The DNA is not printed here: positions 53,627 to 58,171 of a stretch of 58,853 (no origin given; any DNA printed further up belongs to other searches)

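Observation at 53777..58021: Giant NACHT/STAND NTPase with an N-terminal nuclease-like module: candidate NLR-type antiphage sensor with an unrecognisable sensor arm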

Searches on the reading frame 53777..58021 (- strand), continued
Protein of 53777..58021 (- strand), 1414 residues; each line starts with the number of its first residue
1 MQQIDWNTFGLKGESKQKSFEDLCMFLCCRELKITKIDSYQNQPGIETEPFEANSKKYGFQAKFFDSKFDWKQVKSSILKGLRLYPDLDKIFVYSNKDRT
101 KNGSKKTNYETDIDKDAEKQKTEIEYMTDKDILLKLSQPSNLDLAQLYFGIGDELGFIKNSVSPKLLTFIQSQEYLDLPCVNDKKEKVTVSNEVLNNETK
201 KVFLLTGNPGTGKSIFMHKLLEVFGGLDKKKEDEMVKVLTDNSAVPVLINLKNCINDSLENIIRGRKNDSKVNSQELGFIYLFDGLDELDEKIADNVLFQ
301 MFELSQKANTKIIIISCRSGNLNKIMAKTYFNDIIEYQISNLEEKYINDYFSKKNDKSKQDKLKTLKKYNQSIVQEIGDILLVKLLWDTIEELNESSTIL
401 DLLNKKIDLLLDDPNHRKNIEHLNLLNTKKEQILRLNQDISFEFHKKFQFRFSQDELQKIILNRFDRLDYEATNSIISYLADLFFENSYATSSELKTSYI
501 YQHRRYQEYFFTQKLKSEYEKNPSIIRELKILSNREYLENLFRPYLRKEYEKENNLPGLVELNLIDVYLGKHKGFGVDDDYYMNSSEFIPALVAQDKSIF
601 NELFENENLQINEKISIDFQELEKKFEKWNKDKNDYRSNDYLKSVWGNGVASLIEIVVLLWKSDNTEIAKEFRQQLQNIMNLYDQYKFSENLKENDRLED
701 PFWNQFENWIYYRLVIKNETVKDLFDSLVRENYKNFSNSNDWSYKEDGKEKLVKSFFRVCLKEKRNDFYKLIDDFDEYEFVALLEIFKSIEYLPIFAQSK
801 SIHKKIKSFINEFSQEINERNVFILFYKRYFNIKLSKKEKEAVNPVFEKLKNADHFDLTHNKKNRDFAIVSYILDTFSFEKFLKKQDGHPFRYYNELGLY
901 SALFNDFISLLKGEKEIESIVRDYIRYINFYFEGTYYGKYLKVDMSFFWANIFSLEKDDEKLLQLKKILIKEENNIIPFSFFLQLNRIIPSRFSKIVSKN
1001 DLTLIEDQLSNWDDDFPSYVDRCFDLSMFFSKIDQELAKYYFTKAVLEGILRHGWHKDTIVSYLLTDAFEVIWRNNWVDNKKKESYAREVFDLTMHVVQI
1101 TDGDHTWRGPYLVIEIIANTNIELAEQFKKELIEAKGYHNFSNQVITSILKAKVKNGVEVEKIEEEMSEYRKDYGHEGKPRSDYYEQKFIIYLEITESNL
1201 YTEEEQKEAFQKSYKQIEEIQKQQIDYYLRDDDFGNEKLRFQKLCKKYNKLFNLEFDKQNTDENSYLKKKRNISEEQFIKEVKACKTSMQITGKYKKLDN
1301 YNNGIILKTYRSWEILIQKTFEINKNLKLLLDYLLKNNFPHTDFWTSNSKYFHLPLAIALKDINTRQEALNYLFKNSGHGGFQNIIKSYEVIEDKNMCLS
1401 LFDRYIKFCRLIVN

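Call 56: search_protein_families(library=pfam, alignment_id=A4, max_evalue=0.00001)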
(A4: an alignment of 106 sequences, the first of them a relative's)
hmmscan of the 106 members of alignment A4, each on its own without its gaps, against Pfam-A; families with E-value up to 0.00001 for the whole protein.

A. member 1, L001:8873-9682:- (270 aa): 1 family
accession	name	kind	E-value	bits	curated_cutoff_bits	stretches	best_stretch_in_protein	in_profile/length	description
PF02673.24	BacA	-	1.5e-79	267.8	33.4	1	7-265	2-257/257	Bacitracin resistance protein BacA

B. families by the number of members that match (of 106 scanned): 96 families (the first 25 are shown)
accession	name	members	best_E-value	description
PF10127.15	RlaP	2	4e-76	RNA repair pathway DNA polymerase beta family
PF01555.25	N6_N4_Mtase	2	2.4e-65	DNA methylase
PF22679.2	T1R_D3-like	2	6e-61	Type I restriction enzyme subunit R domain 3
PF18766.7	SWI2_SNF2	2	1.4e-57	SWI2/SNF2 ATPase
PF10117.15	McrBC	2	2.4e-39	McrBC 5-methylcytosine restriction system component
PF00239.26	Resolvase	2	4.1e-38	Resolvase, N terminal domain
PF04851.21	ResIII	2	4.2e-38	Type III restriction enzyme, res subunit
PF08843.17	AbiEii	2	5.4e-32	Nucleotidyl transferase AbiEii toxin, Type IV TA system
PF12833.13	HTH_18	2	7.8e-22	Helix-turn-helix domain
PF13408.12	Zn_ribbon_recom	2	8.2e-16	Recombinase zinc beta ribbon domain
PF13338.12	AbiEi_4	2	1.2e-10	Transcriptional regulator, AbiEi antitoxin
PF00270.35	DEAD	2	1.2e-09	DEAD/DEAH box helicase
PF00128.31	Alpha-amylase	1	2.5e-168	Alpha amylase, catalytic domain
PF11867.13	T1RH-like_C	1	1.1e-121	Type I restriction enzyme HindI endonuclease subunit-like, C-terminal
PF13310.11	Virulence_RhuM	1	5.5e-108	Virulence protein RhuM family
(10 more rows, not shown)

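Call 57: search_protein_families(library=padloc, alignment_id=A4, max_evalue=1e-8)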
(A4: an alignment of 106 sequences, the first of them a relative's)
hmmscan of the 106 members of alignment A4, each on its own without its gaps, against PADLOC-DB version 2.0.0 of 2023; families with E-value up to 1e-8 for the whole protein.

A. member 1, L001:8873-9682:- (270 aa): 0 families

B. families by the number of members that match (of 106 scanned): 259 families (the first 25 are shown)
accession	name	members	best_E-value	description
PDLC03048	REase_I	3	7.6e-200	Type I restriction enzyme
PDLC03040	REase_I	2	2.8e-119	Type I restriction enzyme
PDLC03371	MTase_II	2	5e-81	Type II methyltransferase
PDLC02225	AbiEi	2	1.8e-73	AbiEi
PDLC02291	AbiEii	2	7.8e-66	AbiEii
PDLC02228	AbiEi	2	7.8e-62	AbiEi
PDLC02288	AbiEii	2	7.2e-51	AbiEii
PDLC03644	MTase_III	2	1.2e-49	Type III methyltransferase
PDLC03299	MTase_II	2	3.9e-47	Type II methyltransferase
PDLC02249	AbiEi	2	9.1e-44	AbiEi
PDLC03046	REase_I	2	5.6e-43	Type I restriction enzyme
PDLC02265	AbiEi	2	2.3e-41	AbiEi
PDLC02260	AbiEi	2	1.8e-37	AbiEi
PDLC03339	MTase_II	2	7.5e-35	Type II methyltransferase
PDLC03635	MTase_III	2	1e-33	Type III methyltransferase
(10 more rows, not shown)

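Call 91: search_dna_similar(query=window:53780-58021:-, collection=plasmids, mode=protein, max_rows=15)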
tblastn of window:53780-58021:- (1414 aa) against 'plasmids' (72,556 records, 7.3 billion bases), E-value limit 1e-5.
Records with a match: 34; places in all: 34; records where one place covers at least 80% of the query: 0.
Best place of each record, by identity: <60% 34.
By first word of the organism name: Escherichia 30; Salmonella 3; Moraxella 1.
By predicted mobility (MOB-suite, as given by PLSDB): conjugative 24; non-mobilizable 9; mobilizable 1.
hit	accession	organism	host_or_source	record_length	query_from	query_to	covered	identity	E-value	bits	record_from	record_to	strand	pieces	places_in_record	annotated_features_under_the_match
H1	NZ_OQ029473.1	Escherichia coli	-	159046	3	228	16%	26.1%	9e-13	81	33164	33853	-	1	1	avs4: AVAST type 4 anti-phage nuclease Avs4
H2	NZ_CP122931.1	Escherichia coli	Sus scrofa,feces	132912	1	223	16%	26.0%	2e-9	70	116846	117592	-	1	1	avs4: AVAST type 4 anti-phage nuclease Avs4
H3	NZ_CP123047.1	Escherichia coli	Homo sapiens,sputum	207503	1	223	16%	26.0%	2e-9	70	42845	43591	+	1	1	avs4: AVAST type 4 anti-phage nuclease Avs4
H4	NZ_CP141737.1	Escherichia coli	Homo sapiens,Wound/Abscess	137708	1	223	16%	26.0%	2e-9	70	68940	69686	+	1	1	avs4: AVAST type 4 anti-phage nuclease Avs4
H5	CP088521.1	Escherichia coli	Homo sapiens,blood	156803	1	223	16%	25.6%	9e-10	72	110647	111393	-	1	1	ATP-binding protein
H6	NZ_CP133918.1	Escherichia coli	Homo sapiens,blood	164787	1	223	16%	25.6%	9e-10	72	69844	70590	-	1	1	avs4: AVAST type 4 anti-phage nuclease Avs4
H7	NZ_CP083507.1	Escherichia coli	Homo sapiens,blood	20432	1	223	16%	25.6%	2e-9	70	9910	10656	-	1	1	avs4: AVAST type 4 anti-phage nuclease Avs4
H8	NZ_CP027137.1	Escherichia coli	-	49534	1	223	16%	25.6%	2e-9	70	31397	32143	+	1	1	avs4: AVAST type 4 anti-phage nuclease Avs4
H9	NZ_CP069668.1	Escherichia coli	Homo sapiens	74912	1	223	16%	25.6%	2e-9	70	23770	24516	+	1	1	AVAST type 4 anti-phage nuclease Avs4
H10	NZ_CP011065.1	Escherichia coli str. Sanji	pheasant,pheasant duodenum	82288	1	223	16%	25.6%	2e-9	70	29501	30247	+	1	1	avs4: AVAST type 4 anti-phage nuclease Avs4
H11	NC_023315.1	Escherichia coli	-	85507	1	223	16%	25.6%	2e-9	70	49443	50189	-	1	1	avs4: AVAST type 4 anti-phage nuclease Avs4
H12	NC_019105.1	Salmonella enterica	cattle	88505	1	223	16%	25.6%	2e-9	70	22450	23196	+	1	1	avs4: AVAST type 4 anti-phage nuclease Avs4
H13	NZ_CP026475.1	Escherichia coli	Homo sapiens,blood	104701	1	223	16%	25.6%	2e-9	70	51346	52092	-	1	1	avs4: AVAST type 4 anti-phage nuclease Avs4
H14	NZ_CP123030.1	Escherichia coli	Homo sapiens,single ...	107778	1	223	16%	25.6%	2e-9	70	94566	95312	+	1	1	avs4: AVAST type 4 anti-phage nuclease Avs4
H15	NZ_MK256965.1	Escherichia coli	wastewater treatment plant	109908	1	223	16%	25.6%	2e-9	70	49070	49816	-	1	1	avs4: AVAST type 4 anti-phage nuclease Avs4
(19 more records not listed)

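Call 92: search_dna_similar(query=window:53780-58021:-, collection=phages, mode=protein, max_rows=15)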
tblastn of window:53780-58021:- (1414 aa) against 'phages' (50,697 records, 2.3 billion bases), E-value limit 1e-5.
No match.

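Call 93: find_encoding_contigs(protein=P0020, flank=6000, max_places=1)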
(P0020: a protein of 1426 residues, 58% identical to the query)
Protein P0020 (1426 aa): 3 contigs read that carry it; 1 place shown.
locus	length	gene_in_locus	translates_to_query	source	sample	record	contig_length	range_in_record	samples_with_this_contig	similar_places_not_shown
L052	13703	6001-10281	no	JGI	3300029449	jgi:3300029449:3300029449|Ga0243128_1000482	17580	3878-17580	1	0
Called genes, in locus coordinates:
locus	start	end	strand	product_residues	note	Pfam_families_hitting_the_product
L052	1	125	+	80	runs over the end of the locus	-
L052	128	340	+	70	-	-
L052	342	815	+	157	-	PF07087:DUF1353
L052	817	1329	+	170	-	-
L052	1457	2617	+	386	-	PF13411:MerR_1 (faint), PF00376:MerR (weak), PF00145:DNA_methylase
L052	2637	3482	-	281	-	-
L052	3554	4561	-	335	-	PF11074:DUF2779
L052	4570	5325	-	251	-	-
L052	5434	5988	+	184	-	-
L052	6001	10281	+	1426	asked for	-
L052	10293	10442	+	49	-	-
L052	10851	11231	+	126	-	-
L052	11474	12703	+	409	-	PF17419:MauJ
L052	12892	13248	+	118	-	-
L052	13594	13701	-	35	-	?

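Call 97: get_annotated_region(hit=H2, flank=5000)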
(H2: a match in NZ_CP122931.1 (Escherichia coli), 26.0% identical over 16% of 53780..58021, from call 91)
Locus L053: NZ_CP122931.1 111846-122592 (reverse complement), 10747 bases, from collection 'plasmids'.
description: Escherichia coli strain ETEC1702 plasmid unnamed2, complete sequence
organism: Escherichia coli (NCBI taxid 562)
taxonomy: Bacteria; Pseudomonadota; Gammaproteobacteria; Enterobacterales; Enterobacteriaceae; Escherichia; Escherichia coli
host: -; source: Sus scrofa,feces; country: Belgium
typing (MOB-suite, as given by PLSDB): conjugative; replicon IncFIA,IncFIC,IncN; relaxase MOBF,MOBF; mating-pair formation MPF_F
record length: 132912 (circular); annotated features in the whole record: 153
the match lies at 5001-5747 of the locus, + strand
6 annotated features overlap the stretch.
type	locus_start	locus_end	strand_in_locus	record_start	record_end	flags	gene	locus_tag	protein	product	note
CDS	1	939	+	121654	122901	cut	-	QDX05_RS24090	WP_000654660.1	site-specific integrase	GO:0015074 - DNA integration [Evidence IEA]; GO:0006310 - DNA recombination [Evidence IEA]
CDS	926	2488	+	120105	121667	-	-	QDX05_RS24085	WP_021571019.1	site-specific integrase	-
CDS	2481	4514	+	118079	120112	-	-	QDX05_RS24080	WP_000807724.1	hypothetical protein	-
CDS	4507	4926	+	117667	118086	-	-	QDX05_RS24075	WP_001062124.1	hypothetical protein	-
CDS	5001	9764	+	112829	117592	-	avs4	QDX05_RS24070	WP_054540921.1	AVAST type 4 anti-phage nuclease Avs4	-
CDS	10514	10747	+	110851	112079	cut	-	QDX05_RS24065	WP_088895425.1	IS3-like element IS2 family transposase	GO:0006313 - DNA transposition [Evidence IEA]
